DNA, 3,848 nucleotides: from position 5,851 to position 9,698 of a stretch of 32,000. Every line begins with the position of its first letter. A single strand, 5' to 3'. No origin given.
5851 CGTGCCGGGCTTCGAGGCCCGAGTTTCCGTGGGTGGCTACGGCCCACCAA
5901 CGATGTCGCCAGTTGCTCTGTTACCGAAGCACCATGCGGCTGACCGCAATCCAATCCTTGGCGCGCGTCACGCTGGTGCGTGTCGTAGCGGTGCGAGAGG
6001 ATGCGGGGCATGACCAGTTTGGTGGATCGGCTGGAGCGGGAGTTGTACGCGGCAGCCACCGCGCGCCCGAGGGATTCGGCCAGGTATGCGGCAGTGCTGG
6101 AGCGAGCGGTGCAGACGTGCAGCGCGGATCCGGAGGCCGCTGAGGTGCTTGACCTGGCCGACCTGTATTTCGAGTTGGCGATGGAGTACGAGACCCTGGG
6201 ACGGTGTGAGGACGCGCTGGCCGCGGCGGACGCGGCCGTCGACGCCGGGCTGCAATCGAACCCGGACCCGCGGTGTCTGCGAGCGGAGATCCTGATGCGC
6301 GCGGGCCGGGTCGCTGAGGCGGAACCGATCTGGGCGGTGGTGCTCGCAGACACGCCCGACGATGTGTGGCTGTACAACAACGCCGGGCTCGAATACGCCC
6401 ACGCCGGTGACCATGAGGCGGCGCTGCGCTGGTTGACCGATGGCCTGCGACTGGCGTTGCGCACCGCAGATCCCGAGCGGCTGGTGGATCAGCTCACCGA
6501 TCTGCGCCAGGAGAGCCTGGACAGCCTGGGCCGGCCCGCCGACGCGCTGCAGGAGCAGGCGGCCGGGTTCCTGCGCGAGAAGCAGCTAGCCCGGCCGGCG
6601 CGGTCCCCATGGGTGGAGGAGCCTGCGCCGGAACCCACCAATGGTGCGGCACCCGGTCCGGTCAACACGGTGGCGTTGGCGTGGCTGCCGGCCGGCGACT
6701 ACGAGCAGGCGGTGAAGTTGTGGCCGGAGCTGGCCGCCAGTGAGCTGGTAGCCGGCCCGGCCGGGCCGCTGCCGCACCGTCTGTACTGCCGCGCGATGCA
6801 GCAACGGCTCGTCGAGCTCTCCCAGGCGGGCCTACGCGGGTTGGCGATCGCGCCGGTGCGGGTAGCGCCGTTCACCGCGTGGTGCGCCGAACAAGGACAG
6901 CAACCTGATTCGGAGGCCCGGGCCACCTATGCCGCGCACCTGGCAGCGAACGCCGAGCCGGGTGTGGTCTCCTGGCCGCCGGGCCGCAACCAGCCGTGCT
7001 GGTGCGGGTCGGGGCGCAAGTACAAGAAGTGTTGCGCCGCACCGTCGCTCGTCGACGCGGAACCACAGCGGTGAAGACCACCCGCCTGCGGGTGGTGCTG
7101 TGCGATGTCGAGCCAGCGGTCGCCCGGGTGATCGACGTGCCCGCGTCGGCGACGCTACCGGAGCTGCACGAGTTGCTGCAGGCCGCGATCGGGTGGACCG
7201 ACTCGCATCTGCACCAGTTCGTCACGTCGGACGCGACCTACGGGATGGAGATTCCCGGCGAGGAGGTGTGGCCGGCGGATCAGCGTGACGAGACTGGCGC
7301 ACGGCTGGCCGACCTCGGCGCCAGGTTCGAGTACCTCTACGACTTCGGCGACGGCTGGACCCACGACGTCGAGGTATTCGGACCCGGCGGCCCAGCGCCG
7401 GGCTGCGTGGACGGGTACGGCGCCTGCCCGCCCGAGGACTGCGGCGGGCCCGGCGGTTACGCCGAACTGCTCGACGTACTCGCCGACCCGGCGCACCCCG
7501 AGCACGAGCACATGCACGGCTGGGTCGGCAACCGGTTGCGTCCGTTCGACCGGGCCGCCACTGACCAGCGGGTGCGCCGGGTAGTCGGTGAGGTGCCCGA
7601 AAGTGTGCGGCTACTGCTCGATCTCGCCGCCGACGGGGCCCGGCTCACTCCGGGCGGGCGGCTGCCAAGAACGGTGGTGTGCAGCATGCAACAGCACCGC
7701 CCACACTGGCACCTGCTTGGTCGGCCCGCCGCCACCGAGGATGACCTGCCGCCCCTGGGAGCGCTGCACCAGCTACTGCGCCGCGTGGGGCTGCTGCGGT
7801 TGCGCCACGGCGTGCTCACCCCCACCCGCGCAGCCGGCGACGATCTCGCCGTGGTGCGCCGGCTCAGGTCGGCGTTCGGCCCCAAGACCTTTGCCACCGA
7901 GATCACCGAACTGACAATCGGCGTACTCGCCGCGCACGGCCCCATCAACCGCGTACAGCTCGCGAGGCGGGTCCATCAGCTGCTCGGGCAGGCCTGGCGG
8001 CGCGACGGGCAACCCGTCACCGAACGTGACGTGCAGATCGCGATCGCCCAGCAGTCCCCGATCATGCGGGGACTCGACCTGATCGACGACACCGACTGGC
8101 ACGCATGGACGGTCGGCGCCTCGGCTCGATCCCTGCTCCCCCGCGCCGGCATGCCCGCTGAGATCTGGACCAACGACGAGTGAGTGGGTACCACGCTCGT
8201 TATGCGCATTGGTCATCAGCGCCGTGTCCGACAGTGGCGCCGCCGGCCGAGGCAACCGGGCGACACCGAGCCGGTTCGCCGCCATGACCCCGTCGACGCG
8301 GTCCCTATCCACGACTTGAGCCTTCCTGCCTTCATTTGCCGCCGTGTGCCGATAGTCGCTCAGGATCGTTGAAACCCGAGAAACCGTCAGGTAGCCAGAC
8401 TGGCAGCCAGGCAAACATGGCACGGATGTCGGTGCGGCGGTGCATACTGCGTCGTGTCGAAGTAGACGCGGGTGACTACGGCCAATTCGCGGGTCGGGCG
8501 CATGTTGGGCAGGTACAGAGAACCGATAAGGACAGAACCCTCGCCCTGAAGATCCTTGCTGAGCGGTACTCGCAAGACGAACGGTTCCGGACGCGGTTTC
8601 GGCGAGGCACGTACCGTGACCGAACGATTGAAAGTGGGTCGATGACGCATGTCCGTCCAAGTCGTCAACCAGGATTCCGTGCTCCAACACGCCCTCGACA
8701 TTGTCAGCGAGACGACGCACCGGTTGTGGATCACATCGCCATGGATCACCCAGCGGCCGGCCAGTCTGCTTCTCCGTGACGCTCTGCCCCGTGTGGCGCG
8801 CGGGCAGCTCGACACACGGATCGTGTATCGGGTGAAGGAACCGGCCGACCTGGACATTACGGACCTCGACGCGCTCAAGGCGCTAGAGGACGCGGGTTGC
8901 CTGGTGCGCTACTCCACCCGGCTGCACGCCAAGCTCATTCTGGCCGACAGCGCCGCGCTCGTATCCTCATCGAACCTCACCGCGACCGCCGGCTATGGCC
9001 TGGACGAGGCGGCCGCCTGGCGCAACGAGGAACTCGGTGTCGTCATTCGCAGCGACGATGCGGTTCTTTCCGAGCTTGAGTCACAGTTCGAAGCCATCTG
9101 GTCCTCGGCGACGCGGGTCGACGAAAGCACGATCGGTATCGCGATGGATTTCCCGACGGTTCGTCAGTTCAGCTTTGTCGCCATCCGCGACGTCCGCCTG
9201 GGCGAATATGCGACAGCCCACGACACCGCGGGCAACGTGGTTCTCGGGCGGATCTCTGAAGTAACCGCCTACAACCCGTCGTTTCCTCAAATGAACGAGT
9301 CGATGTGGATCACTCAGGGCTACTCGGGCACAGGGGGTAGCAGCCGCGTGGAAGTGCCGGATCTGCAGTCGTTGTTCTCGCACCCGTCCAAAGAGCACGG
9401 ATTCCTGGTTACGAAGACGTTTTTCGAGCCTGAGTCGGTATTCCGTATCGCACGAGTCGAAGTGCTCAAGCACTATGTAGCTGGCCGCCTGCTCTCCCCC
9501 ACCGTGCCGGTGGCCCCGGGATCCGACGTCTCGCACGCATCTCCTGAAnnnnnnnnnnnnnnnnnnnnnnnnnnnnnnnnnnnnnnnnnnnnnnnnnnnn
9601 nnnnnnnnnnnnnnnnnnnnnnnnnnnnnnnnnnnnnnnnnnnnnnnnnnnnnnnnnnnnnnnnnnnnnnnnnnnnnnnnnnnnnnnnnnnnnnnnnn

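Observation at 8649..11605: PLD-nuclease fused to a HerA-type ATPase, with an unrecognisable partner gene: candidate single-polypeptide HerA defence system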

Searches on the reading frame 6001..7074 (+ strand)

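Call 3: search_protein_families(library=pfam, proteins=[window:6001-7074:+], max_evalue=0.01)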
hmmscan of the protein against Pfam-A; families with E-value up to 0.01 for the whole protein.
window:6001-7074:+ (357 aa): 8 families
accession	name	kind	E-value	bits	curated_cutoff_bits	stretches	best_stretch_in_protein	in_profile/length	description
PF02810.21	SEC-C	-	2.7e-10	40.4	20.4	1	329-346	1-18/19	SEC-C motif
PF13432.12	TPR_16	-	1.7e-06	28.8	32.7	1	58-112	2-54/65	Tetratricopeptide repeat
PF07719.23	TPR_2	-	4.2e-06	26.9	27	0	124-151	3-30/34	Tetratricopeptide repeat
PF13431.12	TPR_17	-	2.1e-05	24.9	24.4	0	115-142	6-33/34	Tetratricopeptide repeat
PF13424.12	TPR_12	-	7.4e-05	23.3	30.1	1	95-152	10-75/77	Tetratricopeptide repeat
PF00515.34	TPR_1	-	8.1e-05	22.7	27.8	0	123-148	2-27/34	Tetratricopeptide repeat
PF13181.12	TPR_8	-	0.00033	21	25.7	0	53-81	1-29/34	Tetratricopeptide repeat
PF13428.12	TPR_14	-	0.00061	20.7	23.5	0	54-96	2-43/44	Tetratricopeptide repeat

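Call 4: search_protein_families(library=padloc, proteins=[window:6001-7074:+], max_evalue=0.01)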
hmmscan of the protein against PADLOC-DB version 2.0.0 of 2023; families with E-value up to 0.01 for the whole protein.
window:6001-7074:+ (357 aa): 4 families
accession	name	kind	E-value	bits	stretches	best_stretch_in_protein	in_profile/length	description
PDLC04917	PDC-S12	-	2.2e-05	22.4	1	317-346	188-217/218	-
PDLC00833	E1-E2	-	0.00013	19.6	1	327-346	172-191/222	E1-E2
PDLC00872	E2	-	0.00099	16.6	1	329-346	170-187/216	E2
PDLC00865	E2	-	0.0016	15.8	1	327-346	170-189/219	E2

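Call 5: search_protein_families(library=ncbifam, proteins=[window:6001-7074:+], max_evalue=0.01)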
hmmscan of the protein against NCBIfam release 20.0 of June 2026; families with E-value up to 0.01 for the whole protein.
window:6001-7074:+ (357 aa): 11 families
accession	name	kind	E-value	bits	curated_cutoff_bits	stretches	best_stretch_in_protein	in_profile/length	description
TIGR04102.1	SWIM_PBPRA1643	hypoth_equivalog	5.2e-09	36.5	68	1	317-346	79-108/108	PBPRA1643 family SWIM/SEC-C metal-binding motif protein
NF002592.0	PRK02250.1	equivalog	1.7e-06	28.3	158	1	318-345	139-166/167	hypothetical protein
NF004088.0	PRK05590.1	equivalog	3.4e-06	27.5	140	1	328-346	146-164/166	hypothetical protein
NF007704.0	PRK10396.1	equivalog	6e-06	26.4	149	1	320-345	194-219/221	hypothetical protein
NF001213.0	PRK00183.1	equivalog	1.8e-05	24.8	158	1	323-347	130-154/157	hypothetical protein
NF002449.0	PRK01617.1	equivalog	4.6e-05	23.8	141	1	328-346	135-153/154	hypothetical protein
TIGR02521.1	type_IV_pilW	equivalog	0.00041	20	154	1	44-141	22-118/234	type IV pilus biogenesis/stability protein PilW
NF008970.0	PRK12318.1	equivalog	0.00046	19.5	267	1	328-345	2-19/291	methionyl aminopeptidase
NF002486.0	PRK01752.1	equivalog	0.00096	19.1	120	1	327-346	135-154/157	YchJ family protein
NF011721.1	PRK15174.1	equivalog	0.003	15.8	1200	1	34-120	229-316/656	Vi polysaccharide transport protein VexE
NF040959.1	MamA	equivalog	0.0046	16.4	200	0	118-146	169-197/204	magnetosome protein MamA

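Call 89: search_protein_families(library=phrogs, proteins=[window:6001-7074:+], max_evalue=0.001)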
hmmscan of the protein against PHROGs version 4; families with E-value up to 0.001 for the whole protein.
window:6001-7074:+ (357 aa): 1 family
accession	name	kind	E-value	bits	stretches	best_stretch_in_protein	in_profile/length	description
phrog_24700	-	unknown function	9.6e-05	23.5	1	324-345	198-219/221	-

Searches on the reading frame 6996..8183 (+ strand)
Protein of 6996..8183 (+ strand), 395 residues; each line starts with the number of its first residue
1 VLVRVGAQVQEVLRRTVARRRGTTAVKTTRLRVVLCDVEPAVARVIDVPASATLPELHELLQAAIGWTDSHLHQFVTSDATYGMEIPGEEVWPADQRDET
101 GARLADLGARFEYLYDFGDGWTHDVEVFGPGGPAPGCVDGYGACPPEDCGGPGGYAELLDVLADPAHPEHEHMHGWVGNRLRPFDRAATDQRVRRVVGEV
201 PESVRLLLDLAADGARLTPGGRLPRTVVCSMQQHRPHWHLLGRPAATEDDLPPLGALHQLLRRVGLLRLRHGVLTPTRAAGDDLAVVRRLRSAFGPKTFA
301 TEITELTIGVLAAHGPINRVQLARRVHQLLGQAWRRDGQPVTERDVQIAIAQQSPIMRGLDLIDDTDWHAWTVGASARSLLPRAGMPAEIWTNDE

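Call 3: search_protein_families(library=pfam, proteins=[window:6996-8183:+], max_evalue=0.01)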
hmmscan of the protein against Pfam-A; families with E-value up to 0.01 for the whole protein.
window:6996-8183:+ (395 aa): 1 family
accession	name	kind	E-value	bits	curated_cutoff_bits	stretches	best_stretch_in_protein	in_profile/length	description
PF07929.16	PRiA4_ORF3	-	1.2e-47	162.3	26.6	1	29-190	3-170/173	Plasmid pRiA4b ORF-3-like protein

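Call 4: search_protein_families(library=padloc, proteins=[window:6996-8183:+], max_evalue=0.01)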
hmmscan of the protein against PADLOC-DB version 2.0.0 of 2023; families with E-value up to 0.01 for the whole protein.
window:6996-8183:+ (395 aa): 0 families

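Call 5: search_protein_families(library=ncbifam, proteins=[window:6996-8183:+], max_evalue=0.01)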
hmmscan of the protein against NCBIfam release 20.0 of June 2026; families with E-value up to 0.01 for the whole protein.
window:6996-8183:+ (395 aa): 0 families

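Call 89: search_protein_families(library=phrogs, proteins=[window:6996-8183:+], max_evalue=0.001)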
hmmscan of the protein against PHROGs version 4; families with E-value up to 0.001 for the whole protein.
window:6996-8183:+ (395 aa): 0 families

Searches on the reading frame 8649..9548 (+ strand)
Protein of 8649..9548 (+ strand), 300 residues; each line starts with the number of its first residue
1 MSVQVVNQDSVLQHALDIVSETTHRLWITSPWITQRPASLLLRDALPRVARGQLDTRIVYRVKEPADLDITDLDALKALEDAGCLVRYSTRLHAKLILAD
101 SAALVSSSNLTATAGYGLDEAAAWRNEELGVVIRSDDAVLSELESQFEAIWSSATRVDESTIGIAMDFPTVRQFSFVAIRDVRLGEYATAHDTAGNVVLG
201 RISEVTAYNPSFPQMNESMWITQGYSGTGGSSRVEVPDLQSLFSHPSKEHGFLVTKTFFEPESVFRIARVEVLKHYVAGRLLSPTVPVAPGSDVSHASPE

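Call 91: search_protein_representatives(protein=window:8649-9548:+)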
Query: 300 residues. Proteins with E-value up to 0.001 (for the whole library): 181; up to 1e-10: 65; up to 1e-30: 22. The best 150 are listed.
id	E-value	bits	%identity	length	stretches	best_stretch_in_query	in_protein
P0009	5.9e-128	442.3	68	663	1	1-299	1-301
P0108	1.2e-116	405.2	69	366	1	1-274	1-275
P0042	1.0e-115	402.2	94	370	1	86-281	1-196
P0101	1.0e-89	316.9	62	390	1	59-298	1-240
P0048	3.2e-84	298.8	52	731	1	1-299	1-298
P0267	6.5e-76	271.6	51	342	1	24-296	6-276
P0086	5.3e-73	262.0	46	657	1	1-294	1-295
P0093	2.2e-57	210.8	41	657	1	3-299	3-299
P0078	2.6e-57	210.6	43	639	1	1-293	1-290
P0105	4.4e-56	206.5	40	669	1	1-297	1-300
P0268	5.0e-55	203.1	42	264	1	1-262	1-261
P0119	3.2e-54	200.4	63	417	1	1-158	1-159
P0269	4.5e-54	199.9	41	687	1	5-296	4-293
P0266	3.8e-51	190.3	60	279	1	101-247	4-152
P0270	1.7e-41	158.7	42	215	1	11-226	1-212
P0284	1.6e-17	80.0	29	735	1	7-213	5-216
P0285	7.5e-17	77.8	35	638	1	5-213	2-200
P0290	3.1e-15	72.6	30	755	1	18-207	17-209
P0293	8.6e-15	71.1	28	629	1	10-213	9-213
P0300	1.2e-13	67.3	27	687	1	6-203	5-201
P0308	4.2e-12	62.3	31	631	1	5-212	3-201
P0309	6.4e-12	61.7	25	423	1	6-298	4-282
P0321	5.1e-10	55.4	27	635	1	3-294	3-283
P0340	1.3e-07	47.5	28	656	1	9-212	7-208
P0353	4.3e-06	42.6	45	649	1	22-158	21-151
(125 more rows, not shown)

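Call 92: search_protein_families(library=pfam, proteins=[P0284, P0285, P0290, P0293, P0300, P0308, P0321, P0340, P0353, P0309], max_evalue=0.001)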
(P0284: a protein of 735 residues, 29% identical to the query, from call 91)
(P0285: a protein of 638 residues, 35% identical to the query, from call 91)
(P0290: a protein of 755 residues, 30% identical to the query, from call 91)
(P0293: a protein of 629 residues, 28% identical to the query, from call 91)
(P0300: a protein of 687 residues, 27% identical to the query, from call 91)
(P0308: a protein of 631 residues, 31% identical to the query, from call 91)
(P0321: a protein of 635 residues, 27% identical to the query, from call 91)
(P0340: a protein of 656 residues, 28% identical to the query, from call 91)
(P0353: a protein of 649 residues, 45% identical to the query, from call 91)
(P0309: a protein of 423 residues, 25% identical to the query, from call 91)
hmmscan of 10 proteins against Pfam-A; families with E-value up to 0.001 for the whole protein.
P0284 (735 aa): 6 families
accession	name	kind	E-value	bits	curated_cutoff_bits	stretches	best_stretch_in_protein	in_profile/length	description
PF01935.23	DUF87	-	2.4e-28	100.2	23.2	1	313-497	6-192/220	Helicase HerA, central domain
PF13091.12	PLDc_2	-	8.2e-13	48.8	27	1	13-150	1-132/132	PLD-like domain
PF12846.13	AAA_10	-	1.5e-06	28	27.5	1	324-385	15-68/362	AAA-like domain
PF00614.28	PLDc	-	5.1e-06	26.7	21.9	1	92-115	4-27/28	Phospholipase D Active site motif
PF10412.15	TrwB_AAD_bind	-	9.6e-05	21.9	20.5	1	330-377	15-57/387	Type IV secretion-system coupling protein DNA-binding domain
PF05872.18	HerA_C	-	0.00061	19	22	0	613-710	250-347/502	Helicase HerA-like C-terminal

P0285 (638 aa): 2 families
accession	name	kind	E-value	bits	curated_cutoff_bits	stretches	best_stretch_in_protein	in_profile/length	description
PF01935.23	DUF87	-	9.3e-16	59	23.2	1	304-371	2-67/220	Helicase HerA, central domain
PF13091.12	PLDc_2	-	5.1e-12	46.2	27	1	13-138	2-132/132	PLD-like domain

P0290 (755 aa): 6 families
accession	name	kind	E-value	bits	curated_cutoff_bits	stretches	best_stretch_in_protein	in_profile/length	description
PF01935.23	DUF87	-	6.7e-22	79.1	23.2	1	314-490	6-175/220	Helicase HerA, central domain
PF13091.12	PLDc_2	-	1.6e-11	44.6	27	1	15-151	2-132/132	PLD-like domain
PF12846.13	AAA_10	-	3.3e-06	26.8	27.5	0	331-386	21-70/362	AAA-like domain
PF05707.18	Zot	-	1.6e-05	24.9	20.3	1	577-700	22-142/197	Zonular occludens toxin (Zot)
PF00614.28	PLDc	-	7.9e-05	23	21.9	1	93-116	4-27/28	Phospholipase D Active site motif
PF01580.24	FtsK_SpoIIIE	-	0.00073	19.5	24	0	319-354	28-62/221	FtsK/SpoIIIE family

P0293 (629 aa): 7 families
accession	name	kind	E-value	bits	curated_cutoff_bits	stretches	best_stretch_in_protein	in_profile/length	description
PF01935.23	DUF87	-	7.9e-24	85.4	23.2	1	308-457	6-145/220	Helicase HerA, central domain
PF13091.12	PLDc_2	-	3e-12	47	27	1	14-151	1-132/132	PLD-like domain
PF12846.13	AAA_10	-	5.5e-09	36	27.5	0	507-615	234-340/362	AAA-like domain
PF10412.15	TrwB_AAD_bind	-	3.6e-07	29.9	20.5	1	324-374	14-58/387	Type IV secretion-system coupling protein DNA-binding domain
PF01580.24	FtsK_SpoIIIE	-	5e-05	23.3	24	0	326-351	40-65/221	FtsK/SpoIIIE family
PF00614.28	PLDc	-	5.1e-05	23.6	21.9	1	91-116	2-27/28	Phospholipase D Active site motif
PF00004.35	AAA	-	6.5e-05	23.8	21.2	0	491-576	37-127/131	ATPase family associated with various cellular activities (AAA)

P0300 (687 aa): 5 families
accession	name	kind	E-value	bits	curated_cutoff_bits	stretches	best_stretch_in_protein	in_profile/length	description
PF01935.23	DUF87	-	5.2e-23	82.7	23.2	1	320-618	8-219/220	Helicase HerA, central domain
PF13091.12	PLDc_2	-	1.3e-12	48.2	27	1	14-149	1-132/132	PLD-like domain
PF12846.13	AAA_10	-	9.5e-08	31.9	27.5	1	331-407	17-84/362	AAA-like domain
PF10412.15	TrwB_AAD_bind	-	1.9e-06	27.5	20.5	1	330-387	10-61/387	Type IV secretion-system coupling protein DNA-binding domain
PF01580.24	FtsK_SpoIIIE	-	7.7e-06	25.9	24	1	327-361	32-65/221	FtsK/SpoIIIE family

P0308 (631 aa): 10 families
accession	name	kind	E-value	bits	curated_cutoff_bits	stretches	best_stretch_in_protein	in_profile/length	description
PF01935.23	DUF87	-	8.8e-25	88.5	23.2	1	296-495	1-218/220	Helicase HerA, central domain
PF13091.12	PLDc_2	-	8.1e-16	58.5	27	1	16-140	4-131/132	PLD-like domain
PF01580.24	FtsK_SpoIIIE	-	4.5e-07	30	24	1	304-357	27-81/221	FtsK/SpoIIIE family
PF10412.15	TrwB_AAD_bind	-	2e-06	27.4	20.5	1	317-363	15-59/387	Type IV secretion-system coupling protein DNA-binding domain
PF13401.12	AAA_22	-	3e-05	24.8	27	0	318-356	6-42/130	AAA domain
PF09565.16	RE_NgoFVII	-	5.7e-05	22.9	23.8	1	84-146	91-154/162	NgoFVII restriction endonuclease N-terminal PLD domain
PF04851.21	ResIII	-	8.6e-05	22.9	22.5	0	317-355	23-61/164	Type III restriction enzyme, res subunit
PF12846.13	AAA_10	-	0.00014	21.5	27.5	0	317-360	21-62/362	AAA-like domain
PF25199.1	nSTAND_NTPase5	-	0.00027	21.2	34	0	317-407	41-125/145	Novel STAND NTPase 5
PF00614.28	PLDc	-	0.00034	20.9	21.9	1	85-106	4-25/28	Phospholipase D Active site motif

P0321 (635 aa): 5 families
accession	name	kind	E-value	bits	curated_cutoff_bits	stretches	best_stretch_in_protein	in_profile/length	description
PF01935.23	DUF87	-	4.9e-23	82.8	23.2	1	298-374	1-78/220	Helicase HerA, central domain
PF13091.12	PLDc_2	-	2.1e-10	41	27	1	16-144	2-131/132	PLD-like domain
PF00614.28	PLDc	-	2e-06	28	21.9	1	84-108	2-26/28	Phospholipase D Active site motif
PF01580.24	FtsK_SpoIIIE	-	0.00027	20.9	24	0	306-343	27-63/221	FtsK/SpoIIIE family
PF10412.15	TrwB_AAD_bind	-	0.00044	19.7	20.5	0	319-370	15-63/387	Type IV secretion-system coupling protein DNA-binding domain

P0340 (656 aa): 6 families
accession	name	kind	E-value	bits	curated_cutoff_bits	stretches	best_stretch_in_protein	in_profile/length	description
PF01935.23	DUF87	-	7.5e-22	79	23.2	1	309-525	1-219/220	Helicase HerA, central domain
PF13091.12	PLDc_2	-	5e-14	52.7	27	1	15-144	3-131/132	PLD-like domain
PF12846.13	AAA_10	-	6e-06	26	27.5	0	327-375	18-66/362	AAA-like domain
PF10412.15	TrwB_AAD_bind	-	2.3e-05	23.9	20.5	1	329-374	14-60/387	Type IV secretion-system coupling protein DNA-binding domain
PF01580.24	FtsK_SpoIIIE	-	4.7e-05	23.4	24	1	294-348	5-57/221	FtsK/SpoIIIE family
PF00614.28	PLDc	-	6.4e-05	23.3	21.9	1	88-110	4-26/28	Phospholipase D Active site motif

P0353 (649 aa): 3 families
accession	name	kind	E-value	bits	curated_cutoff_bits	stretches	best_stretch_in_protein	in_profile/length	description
PF00035.32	dsrm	-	4.9e-13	49.9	23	1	407-472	2-66/66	Double-stranded RNA binding motif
PF13091.12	PLDc_2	-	3.3e-11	43.6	27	1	47-144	34-132/132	PLD-like domain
PF00614.28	PLDc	-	0.00027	21.3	21.9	1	89-114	1-26/28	Phospholipase D Active site motif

P0309 (423 aa): 6 families
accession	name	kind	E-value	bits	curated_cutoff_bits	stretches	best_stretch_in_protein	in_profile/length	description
PF01935.23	DUF87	-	1.6e-20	74.6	23.2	1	305-371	3-68/220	Helicase HerA, central domain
PF13091.12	PLDc_2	-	2.4e-12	47.3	27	1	14-140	2-130/132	PLD-like domain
PF00614.28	PLDc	-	2.8e-06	27.5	21.9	1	84-107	3-26/28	Phospholipase D Active site motif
PF01580.24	FtsK_SpoIIIE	-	3.6e-06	27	24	1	292-363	9-79/221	FtsK/SpoIIIE family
PF09378.16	HAS-barrel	-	8e-06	26.3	25.2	1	162-259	10-87/90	HAS barrel domain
PF10412.15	TrwB_AAD_bind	-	0.00012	21.5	20.5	1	324-375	15-63/387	Type IV secretion-system coupling protein DNA-binding domain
